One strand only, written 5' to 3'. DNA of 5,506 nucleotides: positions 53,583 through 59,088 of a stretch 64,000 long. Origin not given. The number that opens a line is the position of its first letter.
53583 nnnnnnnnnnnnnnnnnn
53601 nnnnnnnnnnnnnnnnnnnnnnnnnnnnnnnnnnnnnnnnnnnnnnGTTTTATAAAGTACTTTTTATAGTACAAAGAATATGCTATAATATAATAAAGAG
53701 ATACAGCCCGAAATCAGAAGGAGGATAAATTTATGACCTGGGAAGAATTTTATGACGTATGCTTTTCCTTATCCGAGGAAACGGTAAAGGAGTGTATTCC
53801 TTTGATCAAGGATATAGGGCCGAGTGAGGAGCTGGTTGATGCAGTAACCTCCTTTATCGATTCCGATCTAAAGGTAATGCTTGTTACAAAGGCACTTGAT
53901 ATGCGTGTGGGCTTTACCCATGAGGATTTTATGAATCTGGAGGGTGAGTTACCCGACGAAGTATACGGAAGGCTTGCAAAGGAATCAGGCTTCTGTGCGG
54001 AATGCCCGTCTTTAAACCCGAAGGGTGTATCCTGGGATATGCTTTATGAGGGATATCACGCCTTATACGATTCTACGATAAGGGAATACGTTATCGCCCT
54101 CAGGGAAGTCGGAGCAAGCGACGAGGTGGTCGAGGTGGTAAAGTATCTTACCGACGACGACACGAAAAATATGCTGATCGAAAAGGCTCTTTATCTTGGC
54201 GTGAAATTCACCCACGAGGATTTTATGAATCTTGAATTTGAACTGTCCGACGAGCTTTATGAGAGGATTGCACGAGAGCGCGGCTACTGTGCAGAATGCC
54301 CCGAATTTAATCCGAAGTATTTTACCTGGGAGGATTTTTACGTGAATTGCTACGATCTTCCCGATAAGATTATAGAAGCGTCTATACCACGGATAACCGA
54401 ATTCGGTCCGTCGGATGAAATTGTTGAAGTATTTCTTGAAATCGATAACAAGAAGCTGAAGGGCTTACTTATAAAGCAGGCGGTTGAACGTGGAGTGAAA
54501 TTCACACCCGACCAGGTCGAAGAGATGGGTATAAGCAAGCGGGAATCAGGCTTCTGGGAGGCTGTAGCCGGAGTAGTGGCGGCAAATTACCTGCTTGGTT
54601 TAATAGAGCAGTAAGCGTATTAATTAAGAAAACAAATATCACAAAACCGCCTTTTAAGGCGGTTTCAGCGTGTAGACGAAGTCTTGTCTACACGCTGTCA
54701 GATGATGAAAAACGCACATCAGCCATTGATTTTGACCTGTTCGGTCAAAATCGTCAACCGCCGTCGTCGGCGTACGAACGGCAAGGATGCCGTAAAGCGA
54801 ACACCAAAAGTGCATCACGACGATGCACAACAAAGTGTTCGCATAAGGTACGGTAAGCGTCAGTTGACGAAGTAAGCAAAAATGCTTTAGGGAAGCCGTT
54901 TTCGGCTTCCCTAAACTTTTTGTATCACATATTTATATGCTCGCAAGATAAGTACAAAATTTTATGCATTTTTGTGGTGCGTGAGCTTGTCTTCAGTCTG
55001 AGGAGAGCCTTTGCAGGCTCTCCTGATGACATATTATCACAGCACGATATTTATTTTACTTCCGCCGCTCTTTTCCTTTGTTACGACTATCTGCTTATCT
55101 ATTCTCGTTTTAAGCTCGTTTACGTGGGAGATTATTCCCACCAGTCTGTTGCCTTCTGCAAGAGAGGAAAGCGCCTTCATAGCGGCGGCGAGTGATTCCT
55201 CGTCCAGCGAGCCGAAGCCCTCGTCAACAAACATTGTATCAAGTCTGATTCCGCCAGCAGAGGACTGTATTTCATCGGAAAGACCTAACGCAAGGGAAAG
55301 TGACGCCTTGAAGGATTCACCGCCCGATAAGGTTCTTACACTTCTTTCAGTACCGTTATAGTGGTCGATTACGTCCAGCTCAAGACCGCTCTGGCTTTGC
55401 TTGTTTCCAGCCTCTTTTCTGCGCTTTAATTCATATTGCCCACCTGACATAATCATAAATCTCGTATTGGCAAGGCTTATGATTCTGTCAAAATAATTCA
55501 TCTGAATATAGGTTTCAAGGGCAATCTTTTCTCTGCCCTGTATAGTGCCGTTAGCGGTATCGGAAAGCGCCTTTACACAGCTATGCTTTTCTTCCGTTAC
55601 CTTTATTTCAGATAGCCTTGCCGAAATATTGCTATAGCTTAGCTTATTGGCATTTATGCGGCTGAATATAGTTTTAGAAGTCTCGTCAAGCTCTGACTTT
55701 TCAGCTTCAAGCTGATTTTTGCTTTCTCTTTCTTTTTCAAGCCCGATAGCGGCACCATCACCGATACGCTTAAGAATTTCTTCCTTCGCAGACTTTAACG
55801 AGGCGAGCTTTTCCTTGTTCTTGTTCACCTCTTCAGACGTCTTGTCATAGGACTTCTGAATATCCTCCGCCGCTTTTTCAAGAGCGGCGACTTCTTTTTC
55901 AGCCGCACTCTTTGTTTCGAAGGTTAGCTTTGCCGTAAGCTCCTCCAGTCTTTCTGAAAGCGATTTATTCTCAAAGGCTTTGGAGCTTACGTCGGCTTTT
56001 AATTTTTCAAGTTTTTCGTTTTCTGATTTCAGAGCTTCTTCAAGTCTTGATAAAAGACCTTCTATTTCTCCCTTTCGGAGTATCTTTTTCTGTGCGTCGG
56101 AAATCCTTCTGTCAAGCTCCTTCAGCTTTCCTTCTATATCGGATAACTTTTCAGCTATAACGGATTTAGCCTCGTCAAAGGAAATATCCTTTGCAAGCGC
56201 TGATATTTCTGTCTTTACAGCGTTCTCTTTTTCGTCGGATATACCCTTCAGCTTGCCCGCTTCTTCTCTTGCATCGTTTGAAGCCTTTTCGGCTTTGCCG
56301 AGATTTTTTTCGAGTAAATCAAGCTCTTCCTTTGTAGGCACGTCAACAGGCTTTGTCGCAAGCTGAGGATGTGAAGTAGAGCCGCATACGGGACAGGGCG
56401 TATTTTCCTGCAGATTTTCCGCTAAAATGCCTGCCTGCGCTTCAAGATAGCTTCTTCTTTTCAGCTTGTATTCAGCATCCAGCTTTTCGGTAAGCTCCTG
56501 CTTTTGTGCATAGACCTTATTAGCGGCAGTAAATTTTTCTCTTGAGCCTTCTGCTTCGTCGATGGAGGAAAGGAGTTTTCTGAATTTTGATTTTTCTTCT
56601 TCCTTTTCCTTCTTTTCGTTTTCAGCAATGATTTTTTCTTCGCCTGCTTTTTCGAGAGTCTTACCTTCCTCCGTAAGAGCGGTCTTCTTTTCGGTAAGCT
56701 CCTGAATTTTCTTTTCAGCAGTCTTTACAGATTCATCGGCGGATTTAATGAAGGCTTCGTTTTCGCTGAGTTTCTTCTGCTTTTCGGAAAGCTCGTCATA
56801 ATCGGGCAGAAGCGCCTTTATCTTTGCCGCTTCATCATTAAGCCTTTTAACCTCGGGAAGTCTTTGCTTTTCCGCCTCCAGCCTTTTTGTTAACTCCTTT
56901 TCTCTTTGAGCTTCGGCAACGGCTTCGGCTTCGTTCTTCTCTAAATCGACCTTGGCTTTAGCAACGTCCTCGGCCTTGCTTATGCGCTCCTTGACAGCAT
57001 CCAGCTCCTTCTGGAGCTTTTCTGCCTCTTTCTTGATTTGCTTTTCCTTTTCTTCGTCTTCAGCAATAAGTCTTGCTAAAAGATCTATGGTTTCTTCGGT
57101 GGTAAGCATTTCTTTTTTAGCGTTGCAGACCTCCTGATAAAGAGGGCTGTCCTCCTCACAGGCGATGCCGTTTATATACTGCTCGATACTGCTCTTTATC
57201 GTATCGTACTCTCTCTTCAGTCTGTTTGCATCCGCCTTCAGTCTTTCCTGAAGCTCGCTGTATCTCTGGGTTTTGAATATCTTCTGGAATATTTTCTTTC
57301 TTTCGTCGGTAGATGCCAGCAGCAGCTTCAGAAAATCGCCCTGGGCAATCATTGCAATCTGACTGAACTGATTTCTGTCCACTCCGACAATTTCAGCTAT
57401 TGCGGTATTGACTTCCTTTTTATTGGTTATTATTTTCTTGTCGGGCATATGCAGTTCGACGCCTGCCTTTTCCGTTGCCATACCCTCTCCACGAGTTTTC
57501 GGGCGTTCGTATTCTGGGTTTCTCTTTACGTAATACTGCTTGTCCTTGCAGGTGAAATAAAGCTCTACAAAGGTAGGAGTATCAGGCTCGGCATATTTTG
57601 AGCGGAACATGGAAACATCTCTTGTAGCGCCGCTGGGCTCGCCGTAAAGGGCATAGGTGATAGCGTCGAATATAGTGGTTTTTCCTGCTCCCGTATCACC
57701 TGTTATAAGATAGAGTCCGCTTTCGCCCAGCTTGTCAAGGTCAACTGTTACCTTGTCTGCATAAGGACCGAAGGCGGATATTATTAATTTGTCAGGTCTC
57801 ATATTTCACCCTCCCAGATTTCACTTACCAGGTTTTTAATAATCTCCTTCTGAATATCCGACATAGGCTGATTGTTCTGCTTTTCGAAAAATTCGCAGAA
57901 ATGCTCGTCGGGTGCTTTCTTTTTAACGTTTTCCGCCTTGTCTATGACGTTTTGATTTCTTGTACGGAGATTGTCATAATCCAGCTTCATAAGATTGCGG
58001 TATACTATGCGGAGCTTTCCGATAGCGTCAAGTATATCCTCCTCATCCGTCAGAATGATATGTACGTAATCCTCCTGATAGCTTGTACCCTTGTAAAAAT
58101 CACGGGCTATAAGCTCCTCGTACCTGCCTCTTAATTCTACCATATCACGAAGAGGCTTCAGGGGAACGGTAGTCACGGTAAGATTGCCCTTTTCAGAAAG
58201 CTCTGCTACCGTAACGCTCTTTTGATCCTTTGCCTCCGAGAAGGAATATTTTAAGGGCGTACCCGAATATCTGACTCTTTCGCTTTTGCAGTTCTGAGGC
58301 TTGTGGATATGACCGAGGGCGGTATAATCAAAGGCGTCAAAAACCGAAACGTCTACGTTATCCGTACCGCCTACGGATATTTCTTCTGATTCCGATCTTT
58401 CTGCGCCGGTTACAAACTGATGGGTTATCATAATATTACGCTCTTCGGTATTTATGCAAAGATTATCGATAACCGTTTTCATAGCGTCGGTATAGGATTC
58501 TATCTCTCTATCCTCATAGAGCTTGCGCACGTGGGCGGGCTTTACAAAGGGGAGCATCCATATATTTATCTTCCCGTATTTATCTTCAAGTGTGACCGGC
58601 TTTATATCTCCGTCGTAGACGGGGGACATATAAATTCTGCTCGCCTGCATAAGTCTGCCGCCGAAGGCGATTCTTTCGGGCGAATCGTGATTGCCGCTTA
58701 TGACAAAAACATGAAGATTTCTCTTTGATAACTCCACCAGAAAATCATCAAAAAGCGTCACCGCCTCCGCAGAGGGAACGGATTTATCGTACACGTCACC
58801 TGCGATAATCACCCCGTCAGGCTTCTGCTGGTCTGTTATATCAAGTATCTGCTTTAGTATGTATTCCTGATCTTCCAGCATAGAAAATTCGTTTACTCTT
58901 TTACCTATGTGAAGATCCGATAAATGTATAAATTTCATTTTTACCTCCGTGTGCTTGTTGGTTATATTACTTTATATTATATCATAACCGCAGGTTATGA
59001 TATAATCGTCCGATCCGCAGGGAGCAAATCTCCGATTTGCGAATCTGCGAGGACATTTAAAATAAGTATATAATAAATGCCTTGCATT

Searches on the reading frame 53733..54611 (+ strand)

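Call 22: search_protein_families(library=pfam, proteins=[window:53733-54611:+], max_evalue=0.0001)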
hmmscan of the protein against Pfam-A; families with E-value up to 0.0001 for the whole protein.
window:53733-54611:+ (293 aa): 1 family
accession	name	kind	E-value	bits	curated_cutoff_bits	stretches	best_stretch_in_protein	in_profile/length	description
PF02742.21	Fe_dep_repr_C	-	1.1e-07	32.2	27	0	148-195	17-68/70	Iron dependent repressor, metal binding and dimerisation domain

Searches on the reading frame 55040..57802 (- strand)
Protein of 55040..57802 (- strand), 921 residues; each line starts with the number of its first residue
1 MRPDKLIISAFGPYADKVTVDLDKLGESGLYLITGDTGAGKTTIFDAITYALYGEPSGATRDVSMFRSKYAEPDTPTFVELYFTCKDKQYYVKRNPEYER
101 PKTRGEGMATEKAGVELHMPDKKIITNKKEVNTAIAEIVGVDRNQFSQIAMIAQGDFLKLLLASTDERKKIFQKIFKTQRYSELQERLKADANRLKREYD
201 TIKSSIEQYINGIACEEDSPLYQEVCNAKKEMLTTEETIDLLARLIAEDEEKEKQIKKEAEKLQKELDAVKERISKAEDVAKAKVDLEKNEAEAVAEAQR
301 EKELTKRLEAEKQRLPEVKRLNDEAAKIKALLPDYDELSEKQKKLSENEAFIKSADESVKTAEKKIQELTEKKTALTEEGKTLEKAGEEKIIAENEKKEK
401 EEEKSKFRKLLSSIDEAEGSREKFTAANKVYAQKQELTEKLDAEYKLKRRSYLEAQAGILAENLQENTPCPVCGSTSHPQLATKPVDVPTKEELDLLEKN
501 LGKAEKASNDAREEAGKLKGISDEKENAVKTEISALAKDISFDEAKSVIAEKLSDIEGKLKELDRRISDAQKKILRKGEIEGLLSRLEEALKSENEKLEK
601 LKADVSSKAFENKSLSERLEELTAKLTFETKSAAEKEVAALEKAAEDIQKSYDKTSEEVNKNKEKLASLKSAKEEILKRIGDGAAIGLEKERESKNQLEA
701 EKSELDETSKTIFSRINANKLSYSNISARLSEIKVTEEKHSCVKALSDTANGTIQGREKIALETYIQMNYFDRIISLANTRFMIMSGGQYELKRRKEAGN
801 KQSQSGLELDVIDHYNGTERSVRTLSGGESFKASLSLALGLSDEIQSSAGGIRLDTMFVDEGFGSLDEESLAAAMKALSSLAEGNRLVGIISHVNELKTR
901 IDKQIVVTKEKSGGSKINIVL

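Call 22: search_protein_families(library=pfam, proteins=[window:55040-57802:-], max_evalue=0.0001)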
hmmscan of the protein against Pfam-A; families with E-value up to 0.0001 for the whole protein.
window:55040-57802:- (921 aa): 4 families
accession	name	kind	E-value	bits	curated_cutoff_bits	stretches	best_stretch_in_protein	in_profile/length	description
PF13476.12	AAA_23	-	1.5e-26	94.7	27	1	5-211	1-198/201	AAA domain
PF13558.12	SbcC_Walker_B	-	2.7e-10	40.8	27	1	817-879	21-89/90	SbcC/RAD50-like, Walker B motif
PF13555.12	AAA_29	-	5e-07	29.8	27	1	27-56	21-50/61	P-loop containing region of AAA domain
PF13514.12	AAA_27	-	2.3e-06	27.8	22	1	1-60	1-58/206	AAA domain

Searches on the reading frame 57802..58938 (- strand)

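Call 22: search_protein_families(library=pfam, proteins=[window:57802-58938:-], max_evalue=0.0001)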
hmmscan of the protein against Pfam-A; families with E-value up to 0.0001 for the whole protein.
window:57802-58938:- (379 aa): 3 families
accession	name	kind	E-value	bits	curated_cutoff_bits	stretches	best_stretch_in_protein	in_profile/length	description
PF12320.13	SbcD_C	-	4.4e-22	78.8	24.4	1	262-355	1-94/94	Type 5 capsule protein repressor C-terminal domain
PF00149.33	Metallophos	-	9.8e-14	52.7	21.5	1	1-214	1-191/191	Calcineurin-like phosphoesterase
PF12850.12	Metallophos_2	-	7.7e-08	32.9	27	1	1-224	1-129/154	Calcineurin-like phosphoesterase superfamily domain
